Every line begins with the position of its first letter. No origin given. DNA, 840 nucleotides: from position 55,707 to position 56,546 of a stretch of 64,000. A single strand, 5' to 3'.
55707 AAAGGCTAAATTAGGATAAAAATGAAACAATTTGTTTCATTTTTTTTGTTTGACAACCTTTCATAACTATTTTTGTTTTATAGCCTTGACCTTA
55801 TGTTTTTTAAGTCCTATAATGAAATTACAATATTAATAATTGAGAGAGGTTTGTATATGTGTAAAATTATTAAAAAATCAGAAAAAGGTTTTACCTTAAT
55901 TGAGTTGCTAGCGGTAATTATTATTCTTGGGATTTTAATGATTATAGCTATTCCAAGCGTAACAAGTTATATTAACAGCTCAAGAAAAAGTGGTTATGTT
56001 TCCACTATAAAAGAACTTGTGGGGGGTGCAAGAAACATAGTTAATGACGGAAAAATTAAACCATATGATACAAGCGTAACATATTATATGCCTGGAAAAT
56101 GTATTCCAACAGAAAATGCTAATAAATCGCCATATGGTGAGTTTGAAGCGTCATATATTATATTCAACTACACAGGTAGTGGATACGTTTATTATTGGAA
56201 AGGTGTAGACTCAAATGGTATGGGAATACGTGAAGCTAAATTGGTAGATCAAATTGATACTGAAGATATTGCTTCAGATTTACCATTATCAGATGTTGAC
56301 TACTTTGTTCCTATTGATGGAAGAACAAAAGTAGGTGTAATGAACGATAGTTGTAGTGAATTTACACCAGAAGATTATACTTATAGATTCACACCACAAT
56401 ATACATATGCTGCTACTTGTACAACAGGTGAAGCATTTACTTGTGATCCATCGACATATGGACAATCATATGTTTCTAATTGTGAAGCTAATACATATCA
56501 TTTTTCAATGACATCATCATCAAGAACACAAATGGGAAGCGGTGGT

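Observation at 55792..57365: Orphan prepilin-like protein with a Cys-rich repeat domain immediately upstream of essC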

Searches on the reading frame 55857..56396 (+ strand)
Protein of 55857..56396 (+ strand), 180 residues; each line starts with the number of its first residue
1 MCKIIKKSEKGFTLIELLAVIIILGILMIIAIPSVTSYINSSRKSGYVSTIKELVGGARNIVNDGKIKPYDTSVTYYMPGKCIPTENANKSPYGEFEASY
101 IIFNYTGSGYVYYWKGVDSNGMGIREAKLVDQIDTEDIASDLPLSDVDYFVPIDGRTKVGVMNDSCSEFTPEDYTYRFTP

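Call 46: search_solved_structures(query=window:55857-56396:+, max_evalue=1, show_alignments=2)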
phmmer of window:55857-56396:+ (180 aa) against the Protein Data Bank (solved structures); distinct sequences matched with E-value up to 1: 22.
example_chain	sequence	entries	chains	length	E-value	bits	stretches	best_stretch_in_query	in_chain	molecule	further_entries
8pfb_G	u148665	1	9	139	3.4e-07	33.2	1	12-63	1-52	Type IV pilin PilE1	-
9egp_A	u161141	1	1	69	1.4e-06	31.2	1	7-53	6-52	Geopilin domain 1 protein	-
7tgg_A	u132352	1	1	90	2.6e-06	30.4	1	7-61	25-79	Geopilin domain 1 protein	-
9lab_B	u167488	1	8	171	2.1e-05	27.4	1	7-62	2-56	MSHA major pilin subunit MshA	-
9laa_A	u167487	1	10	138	2.4e-05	27.2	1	6-48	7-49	Type IV pilin protein PilA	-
2m7g_A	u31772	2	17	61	0.00026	23.8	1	12-64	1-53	Geopilin domain 1 protein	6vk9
8tob_GA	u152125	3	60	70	0.00034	23.4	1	13-66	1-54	Fimbrial protein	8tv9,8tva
8tum_e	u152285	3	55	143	0.00053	22.8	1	12-55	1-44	Type IV major pilin protein PilA | Pilin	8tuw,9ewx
1oqw_A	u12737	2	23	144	0.0016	21.3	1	12-54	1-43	Fimbrial protein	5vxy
8tj2_C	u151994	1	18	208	0.0073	19.1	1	12-59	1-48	Type IV major pilin protein PilA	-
3sok_A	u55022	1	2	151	0.0092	18.8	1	12-45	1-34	Fimbrial protein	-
8qqj_J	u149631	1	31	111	0.016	18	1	12-46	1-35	Type IV narrow pilus major component PilA5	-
6xxe_A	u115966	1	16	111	0.023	17.5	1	12-45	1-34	Uncharacterized protein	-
1ay2_A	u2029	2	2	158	0.026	17.3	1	12-49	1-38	TYPE 4 PILIN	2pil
5wda_A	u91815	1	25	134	0.031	17.1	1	12-56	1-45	General secretion pathway protein G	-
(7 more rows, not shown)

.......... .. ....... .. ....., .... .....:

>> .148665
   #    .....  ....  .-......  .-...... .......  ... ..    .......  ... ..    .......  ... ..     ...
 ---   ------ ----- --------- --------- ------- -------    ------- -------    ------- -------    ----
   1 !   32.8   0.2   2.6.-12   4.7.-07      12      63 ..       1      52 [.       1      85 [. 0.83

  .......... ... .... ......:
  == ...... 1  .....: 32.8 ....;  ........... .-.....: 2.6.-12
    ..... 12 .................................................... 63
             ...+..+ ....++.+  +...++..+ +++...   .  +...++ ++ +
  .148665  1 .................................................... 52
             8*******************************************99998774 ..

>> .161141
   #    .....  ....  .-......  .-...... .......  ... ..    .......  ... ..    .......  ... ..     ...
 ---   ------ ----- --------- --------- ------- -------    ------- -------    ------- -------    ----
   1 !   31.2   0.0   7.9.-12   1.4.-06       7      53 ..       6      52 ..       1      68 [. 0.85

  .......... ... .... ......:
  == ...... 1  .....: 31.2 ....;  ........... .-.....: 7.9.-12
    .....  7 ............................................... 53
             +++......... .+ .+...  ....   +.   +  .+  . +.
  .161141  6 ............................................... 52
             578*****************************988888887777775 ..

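Call 52: predict_structure(alignment_id=A3)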
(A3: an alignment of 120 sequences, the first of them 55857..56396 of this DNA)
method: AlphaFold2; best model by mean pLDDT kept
length: 180 residues; sequences in the alignment: 120
mean_pLDDT: 90.0   pTM: 0.78
mean pLDDT of the five models: 90.0, 89.7, 89.0, 87.7, 87.7
residues with pLDDT >= 90: 133; 70-90: 37; 50-70: 8; < 50: 2
segments of 3 or more residues with pLDDT < 50: none
pLDDT, mean of each block of 10 residues (from residue 1): 68 91 96 91 96 94 89 95 85 94 95 96 95 96 89 91 90 69
secondary structure, 60 per line:
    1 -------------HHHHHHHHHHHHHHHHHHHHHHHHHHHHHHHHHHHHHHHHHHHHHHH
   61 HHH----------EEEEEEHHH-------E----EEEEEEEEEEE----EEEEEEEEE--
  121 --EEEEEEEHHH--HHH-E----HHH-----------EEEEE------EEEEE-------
elements in order: H14-63 E74-79 E95-105 E110-118 E123-129 E158-162 E169-173

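Call 54: find_related_loci(query=A3, collection=metagenome_contigs, flank=10000)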
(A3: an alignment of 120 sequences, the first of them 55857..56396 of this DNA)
Query A3 (180 aa) in metagenome_contigs; peptide patterns used: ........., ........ (x = any residue, [..] = any of these).
600 stretches matched a pattern (row limit reached: there are more); 299 encode a relative of the query (tblastn E <= 1e-3); the best 80 are kept; 80 distinct loci.
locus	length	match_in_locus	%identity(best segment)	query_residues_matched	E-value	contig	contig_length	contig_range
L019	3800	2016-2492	56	11-169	5e-56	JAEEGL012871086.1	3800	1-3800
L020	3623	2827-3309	50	10-170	2e-53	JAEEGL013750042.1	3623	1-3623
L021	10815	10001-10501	50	7-173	6e-52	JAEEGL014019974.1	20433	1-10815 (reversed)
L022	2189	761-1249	48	5-167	2e-52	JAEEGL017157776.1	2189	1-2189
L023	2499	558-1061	52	3-169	6e-52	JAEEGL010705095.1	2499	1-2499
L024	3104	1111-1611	51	6-169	5e-51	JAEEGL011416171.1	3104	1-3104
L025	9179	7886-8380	52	7-173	3e-50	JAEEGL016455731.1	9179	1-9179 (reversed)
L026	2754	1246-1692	55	11-159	3e-50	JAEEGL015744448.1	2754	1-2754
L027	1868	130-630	52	6-169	6e-51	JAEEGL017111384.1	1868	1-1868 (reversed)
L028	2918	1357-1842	54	12-177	2e-49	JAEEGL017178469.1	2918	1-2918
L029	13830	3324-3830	47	7-173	2e-49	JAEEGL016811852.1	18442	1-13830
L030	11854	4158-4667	49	8-174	2e-49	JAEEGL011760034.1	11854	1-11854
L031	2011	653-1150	51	7-167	5e-50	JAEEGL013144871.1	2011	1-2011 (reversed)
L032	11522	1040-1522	52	7-169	7e-49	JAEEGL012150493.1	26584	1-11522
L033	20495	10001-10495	51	3-169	5e-49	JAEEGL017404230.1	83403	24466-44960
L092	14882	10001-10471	57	8-161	6e-41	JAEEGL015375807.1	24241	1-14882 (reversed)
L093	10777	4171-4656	49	5-166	6e-41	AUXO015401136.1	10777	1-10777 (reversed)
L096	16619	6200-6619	61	10-147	5e-40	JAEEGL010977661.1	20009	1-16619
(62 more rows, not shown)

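Call 57: fold_search(model_id=the predicted structure, library=pdb)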
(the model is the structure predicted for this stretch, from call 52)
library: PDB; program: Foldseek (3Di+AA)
matches with E <= 10: 36; with E <= 0.001: 0
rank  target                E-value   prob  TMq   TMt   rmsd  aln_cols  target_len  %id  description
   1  2aug_B                3.7e+00  0.05  0.19  0.28   6.9        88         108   14  Crystal structure of the Grb14 SH2 domain (released 2005-11-01)
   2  7sa7_D                3.7e+00  0.05  0.19  0.15  12.4       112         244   12  Crystal structure of the apo SH2 domains of Syk (released 2021-10-13)
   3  6rwc_A                3.7e+00  0.04  0.10  0.21  11.2        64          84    8  crystal structure of chicken beta-microseminoprotein-like 3 (MSMB3) (released 2020-07-15)
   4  4fbj_A                4.4e+00  0.03  0.13  0.10   9.0        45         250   18  Structure of the Cif:Nedd8 complex - Photorhabdus luminescens Cycle Inhibiting Factor in complex with human Nedd8 (released 2012-06-20)
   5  6wax_B                4.7e+00  0.06  0.18  0.29   5.0        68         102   13  C-terminal SH2 domain of p120RasGAP (released 2020-06-17)
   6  6way_A                4.7e+00  0.06  0.18  0.27   6.0        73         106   11  C-terminal SH2 domain of p120RasGAP in complex with p190RhoGAP phosphotyrosine peptide (released 2020-06-17)
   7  7q5u_AAA              4.7e+00  0.03  0.20  0.15  10.3        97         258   15  The tandem SH2 domains of SYK with a bound CD3G diphospho-ITAM peptide (released 2021-11-24)
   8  6pon_B                4.7e+00  0.03  0.16  0.12   9.1        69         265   16  CRYSTAL STRUCTURE OF THE N-TERMINAL DOMAIN OF FIBRONECTIN- BINDING PROTEIN PAVA FROM STREPTOCOCCUS PNEUMONIAE (released 2019-07-31)
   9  1k9a_E                5.3e+00  0.02  0.18  0.09  10.8       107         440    9  Crystal structure analysis of full-length carboxyl-terminal Src kinase at 2.5 A resolution (released 2002-03-20)
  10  1opl_B                5.6e+00  0.02  0.17  0.10   7.3        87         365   13  Structural basis for the auto-inhibition of c-Abl tyrosine kinase (released 2003-04-08)
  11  2hdv_B                6.0e+00  0.04  0.13  0.20   3.5        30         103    3  Crystal structure of the Src Homology-2 domain of the adapter protein SH2-B (released 2006-08-08)
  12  7q5u_CCC              6.0e+00  0.04  0.20  0.15   5.0        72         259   17  The tandem SH2 domains of SYK with a bound CD3G diphospho-ITAM peptide (released 2021-11-24)
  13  2vif_A                6.0e+00  0.04  0.23  0.28   8.4       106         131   12  Crystal structure of SOCS6 SH2 domain in complex with a c-KIT phosphopeptide (released 2007-12-25)
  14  5mo4                  6.0e+00  0.04  0.18  0.09   6.2        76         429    9  ABL1 kinase (T334I_D382N) in complex with asciminib and nilotinib (released 2017-04-05)
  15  1opl_A                6.3e+00  0.03  0.18  0.09   6.2        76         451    9  Structural basis for the auto-inhibition of c-Abl tyrosine kinase (released 2003-04-08)
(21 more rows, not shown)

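Call 59: search_protein_families(library=pfam, proteins=[L093:702-2261:+, L093:2273-3073:+, L093:3138-4019:+, L093:4144-5754:+, L096:6101-8311:+], max_evalue=0.001)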
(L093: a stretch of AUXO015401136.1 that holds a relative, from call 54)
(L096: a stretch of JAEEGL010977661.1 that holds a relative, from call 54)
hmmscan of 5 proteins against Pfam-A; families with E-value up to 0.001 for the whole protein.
L093:702-2261:+ (519 aa): 2 families
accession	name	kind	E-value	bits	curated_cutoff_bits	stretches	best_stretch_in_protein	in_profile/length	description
PF00482.28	T2SSF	-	2.5e-50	170.1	25.2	2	186-308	2-125/125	Type II secretion system (T2SS), protein F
PF03631.20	Virul_fac_BrkB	-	0.0009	19.4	33.7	1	264-366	94-193/259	Virulence factor BrkB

L093:2273-3073:+ (266 aa): 2 families
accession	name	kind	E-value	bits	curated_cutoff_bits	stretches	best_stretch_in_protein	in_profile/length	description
PF06750.18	A24_N_bact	-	8.7e-34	115.9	23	1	11-93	1-83/84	Bacterial Peptidase A24 N-terminal domain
PF01478.23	Peptidase_A24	-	4.4e-10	40.4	26.5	1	104-218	1-94/104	Type IV leader peptidase family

L093:3138-4019:+ (293 aa): 8 families
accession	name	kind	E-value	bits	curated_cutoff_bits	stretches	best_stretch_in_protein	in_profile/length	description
PF03969.22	AFG1_ATPase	-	5.3e-07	29.4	27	1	121-184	35-96/361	AFG1-like ATPase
PF01695.23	IstB_IS21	-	1.4e-06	28.5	24.1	1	150-289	93-228/238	IstB-like ATP binding protein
PF05673.19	DUF815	-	3.2e-06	26.9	23.8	1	113-188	21-92/249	Protein of unknown function (DUF815)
PF00308.24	Bac_DnaA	-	0.00012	22.7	23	1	151-259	36-146/162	Bacterial DnaA ATPAse domain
PF00004.35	AAA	-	0.00018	22.4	21.2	1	152-220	1-68/131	ATPase family associated with various cellular activities (AAA)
PF04851.21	ResIII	-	0.0002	21.7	22.5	1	129-203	12-80/164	Type III restriction enzyme, res subunit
PF07693.20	KAP_NTPase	-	0.00055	19.7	20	0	152-205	23-76/293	KAP family P-loop domain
PF13191.12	AAA_16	-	0.00083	20.3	32.6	0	131-187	7-62/167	AAA ATPase domain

L093:4144-5754:+ (536 aa): 2 families
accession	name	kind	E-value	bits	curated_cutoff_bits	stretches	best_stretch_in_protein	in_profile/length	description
PF09479.16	Flg_new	-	1.3e-09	38.5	27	1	190-254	1-64/65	Listeria-Bacteroides repeat domain (List_Bact_rpt)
PF07963.17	N_methyl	-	1.9e-06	27.6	21.2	1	12-37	2-27/27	Prokaryotic N-terminal methylation motif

L096:6101-8311:+ (736 aa): 1 family
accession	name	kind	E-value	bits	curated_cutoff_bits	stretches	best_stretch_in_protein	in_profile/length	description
PF07963.17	N_methyl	-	4.7e-08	32.7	21.2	1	31-56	2-27/27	Prokaryotic N-terminal methylation motif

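Call 66: find_homologous_proteins(query=L093:702-2261:+, max_evalue=1e-20)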
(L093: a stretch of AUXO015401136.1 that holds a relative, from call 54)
Query L093:702-2261:+ (519 aa): 7730 proteins with E <= 1e-20 among 8000 candidates; the best 120 are listed.
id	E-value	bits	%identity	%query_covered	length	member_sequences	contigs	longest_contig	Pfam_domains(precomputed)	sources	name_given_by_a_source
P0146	0.0e+0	1105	100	100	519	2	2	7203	PF00482.29,PF28597.1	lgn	-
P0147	0.0e+0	1052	94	100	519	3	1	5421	PF00482.29,PF28597.1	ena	-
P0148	1.1e-274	929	83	99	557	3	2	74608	PF00482.29,PF28597.1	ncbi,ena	-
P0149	1.7e-274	929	87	93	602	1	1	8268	PF00482.29,PF28597.1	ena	-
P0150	2.8e-274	928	87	93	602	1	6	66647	PF00482.29,PF28597.1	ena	-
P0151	2.8e-274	928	87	93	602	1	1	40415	PF00482.29,PF28597.1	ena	-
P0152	3.2e-274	928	87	93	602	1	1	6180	PF00482.29,PF28597.1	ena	-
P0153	1.6e-271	919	80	100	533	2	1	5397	PF00482.29,PF28597.1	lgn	-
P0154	2.5e-270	915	84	93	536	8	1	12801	PF00482.29,PF28597.1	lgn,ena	-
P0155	4.9e-270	914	84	97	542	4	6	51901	PF00482.29,PF28597.1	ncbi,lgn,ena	-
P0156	1.2e-269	913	89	89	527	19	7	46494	PF00482.29,PF28597.1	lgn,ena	-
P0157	2.2e-268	909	84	94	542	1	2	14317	PF00482.29,PF28597.1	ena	-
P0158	2.9e-268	908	80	99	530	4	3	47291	PF00482.29,PF28597.1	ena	-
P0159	1.3e-267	906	80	100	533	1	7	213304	PF00482.29,PF28597.1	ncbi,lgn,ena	-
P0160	1.9e-267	906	84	93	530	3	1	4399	PF00482.29,PF28597.1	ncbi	-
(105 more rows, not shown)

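Call 67: find_encoding_contigs(protein=P0159, flank=10000, max_places=2)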
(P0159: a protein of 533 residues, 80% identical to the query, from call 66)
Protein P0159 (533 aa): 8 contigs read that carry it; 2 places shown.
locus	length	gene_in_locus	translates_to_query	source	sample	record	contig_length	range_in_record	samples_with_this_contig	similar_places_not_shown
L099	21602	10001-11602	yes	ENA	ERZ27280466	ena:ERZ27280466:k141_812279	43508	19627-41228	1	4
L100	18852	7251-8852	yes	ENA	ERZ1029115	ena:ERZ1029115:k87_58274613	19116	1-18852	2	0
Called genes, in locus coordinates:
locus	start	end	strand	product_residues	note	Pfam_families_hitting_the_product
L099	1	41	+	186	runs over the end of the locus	PF01330:RuvA_N, PF14520:HHH_5, PF07499:RuvA_C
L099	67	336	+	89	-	-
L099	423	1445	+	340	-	PF05673:DUF815 (faint), PF06068:TIP49 (weak), PF05496:RuvB_N, PF00004:AAA, PF07728:AAA_5 (weak), PF13173:AAA_14 (weak), PF17864:AAA_lid_4, PF05491:WHD_RuvB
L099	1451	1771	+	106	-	-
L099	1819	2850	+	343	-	PF02547:Queuosine_synth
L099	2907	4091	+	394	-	PF02638:GHL10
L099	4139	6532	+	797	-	PF12705:PDDEXK_1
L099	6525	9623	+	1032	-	PF00580:UvrD-helicase, PF01443:Viral_helicase1 (faint), PF13245:AAA_19, PF13361:UvrD_C, PF13538:UvrD_C_2 (faint)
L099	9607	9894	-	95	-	PF14181:YqfQ (weak)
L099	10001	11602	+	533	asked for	PF28597:T2SSF_N (weak), PF00482:T2SSF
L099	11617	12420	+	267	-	PF06750:A24_N_bact, PF01478:Peptidase_A24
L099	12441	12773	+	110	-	-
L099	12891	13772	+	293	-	PF03969:AFG1_ATPase (faint), PF01695:IstB_IS21 (weak)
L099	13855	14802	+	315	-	-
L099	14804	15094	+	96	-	-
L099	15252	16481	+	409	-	PF00326:Peptidase_S9 (faint), PF00756:Esterase (weak), PF20434:BD-FAE (weak)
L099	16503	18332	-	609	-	PF13522:GATase_6, PF13537:GATase_7, PF01380:SIS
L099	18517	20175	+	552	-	PF01435:Peptidase_M48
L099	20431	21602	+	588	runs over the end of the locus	PF07973:tRNA_SAD, PF00587:tRNA-synt_2b, PF03129:HGTP_anticodon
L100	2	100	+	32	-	?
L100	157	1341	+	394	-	PF02638:GHL10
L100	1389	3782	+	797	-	PF12705:PDDEXK_1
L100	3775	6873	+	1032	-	PF00580:UvrD-helicase, PF01443:Viral_helicase1 (faint), PF13245:AAA_19, PF13361:UvrD_C, PF13538:UvrD_C_2 (faint)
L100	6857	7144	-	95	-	PF14181:YqfQ (weak)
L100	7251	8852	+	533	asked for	PF28597:T2SSF_N (weak), PF00482:T2SSF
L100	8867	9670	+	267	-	PF06750:A24_N_bact, PF01478:Peptidase_A24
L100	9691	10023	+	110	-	-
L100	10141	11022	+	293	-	PF03969:AFG1_ATPase (faint), PF01695:IstB_IS21 (weak)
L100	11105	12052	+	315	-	-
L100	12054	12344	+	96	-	-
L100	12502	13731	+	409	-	PF00326:Peptidase_S9 (faint), PF00756:Esterase (weak), PF20434:BD-FAE (weak)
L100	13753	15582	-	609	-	PF13522:GATase_6, PF13537:GATase_7, PF01380:SIS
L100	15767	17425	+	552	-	PF01435:Peptidase_M48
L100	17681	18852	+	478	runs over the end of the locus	?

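Call 76: search_protein_families(library=pfam, proteins=[L092:4023-5516:-, L092:9998-11188:+, L092:8497-9945:+], max_evalue=0.001)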
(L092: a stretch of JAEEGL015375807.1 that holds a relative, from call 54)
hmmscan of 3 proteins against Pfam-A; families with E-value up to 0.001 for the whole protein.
L092:4023-5516:- (497 aa): 2 families
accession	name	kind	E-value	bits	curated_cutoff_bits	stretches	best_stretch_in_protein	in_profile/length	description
PF00437.27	T2SSE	-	2.6e-125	418.4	24.9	1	9-388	6-370/370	Type II/IV secretion system protein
PF13401.12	AAA_22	-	0.00022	22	27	1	145-192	5-52/130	AAA domain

L092:9998-11188:+ (396 aa): 1 family
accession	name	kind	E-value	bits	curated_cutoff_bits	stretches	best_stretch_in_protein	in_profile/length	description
PF07963.17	N_methyl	-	2.5e-07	30.4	21.2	1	2-26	3-27/27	Prokaryotic N-terminal methylation motif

L092:8497-9945:+ (482 aa): 0 families

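Call 82: search_solved_structures(query=A3, max_evalue=0.01, show_alignments=1)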
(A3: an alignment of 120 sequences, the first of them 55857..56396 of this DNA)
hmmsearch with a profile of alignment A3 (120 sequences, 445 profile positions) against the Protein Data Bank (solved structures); distinct sequences matched with E-value up to 0.01: 11.
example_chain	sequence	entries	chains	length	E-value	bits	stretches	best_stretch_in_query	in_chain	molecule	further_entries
7tgg_A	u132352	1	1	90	5.1e-10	42.9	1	15-62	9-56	Geopilin domain 1 protein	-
9egp_A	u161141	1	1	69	5.4e-09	39.5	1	29-62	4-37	Geopilin domain 1 protein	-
9lab_B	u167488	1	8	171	2.1e-08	37.6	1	30-86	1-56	MSHA major pilin subunit MshA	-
9laa_A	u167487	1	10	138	1.8e-06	31.2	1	27-66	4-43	Type IV pilin protein PilA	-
8pfb_G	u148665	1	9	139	9.8e-06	28.7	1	36-80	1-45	Type IV pilin PilE1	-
2m7g_A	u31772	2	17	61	1.9e-05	27.8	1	36-62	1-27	Geopilin domain 1 protein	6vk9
8tob_GA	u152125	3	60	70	7.1e-05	25.9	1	37-67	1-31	Fimbrial protein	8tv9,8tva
1oqw_A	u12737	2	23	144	0.00021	24.4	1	36-66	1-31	Fimbrial protein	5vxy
8tj2_C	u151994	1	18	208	0.0007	22.6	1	36-58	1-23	Type IV major pilin protein PilA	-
3sok_A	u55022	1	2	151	0.00083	22.4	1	36-66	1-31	Fimbrial protein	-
8tum_e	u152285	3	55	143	0.0018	21.3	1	36-66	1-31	Type IV major pilin protein PilA | Pilin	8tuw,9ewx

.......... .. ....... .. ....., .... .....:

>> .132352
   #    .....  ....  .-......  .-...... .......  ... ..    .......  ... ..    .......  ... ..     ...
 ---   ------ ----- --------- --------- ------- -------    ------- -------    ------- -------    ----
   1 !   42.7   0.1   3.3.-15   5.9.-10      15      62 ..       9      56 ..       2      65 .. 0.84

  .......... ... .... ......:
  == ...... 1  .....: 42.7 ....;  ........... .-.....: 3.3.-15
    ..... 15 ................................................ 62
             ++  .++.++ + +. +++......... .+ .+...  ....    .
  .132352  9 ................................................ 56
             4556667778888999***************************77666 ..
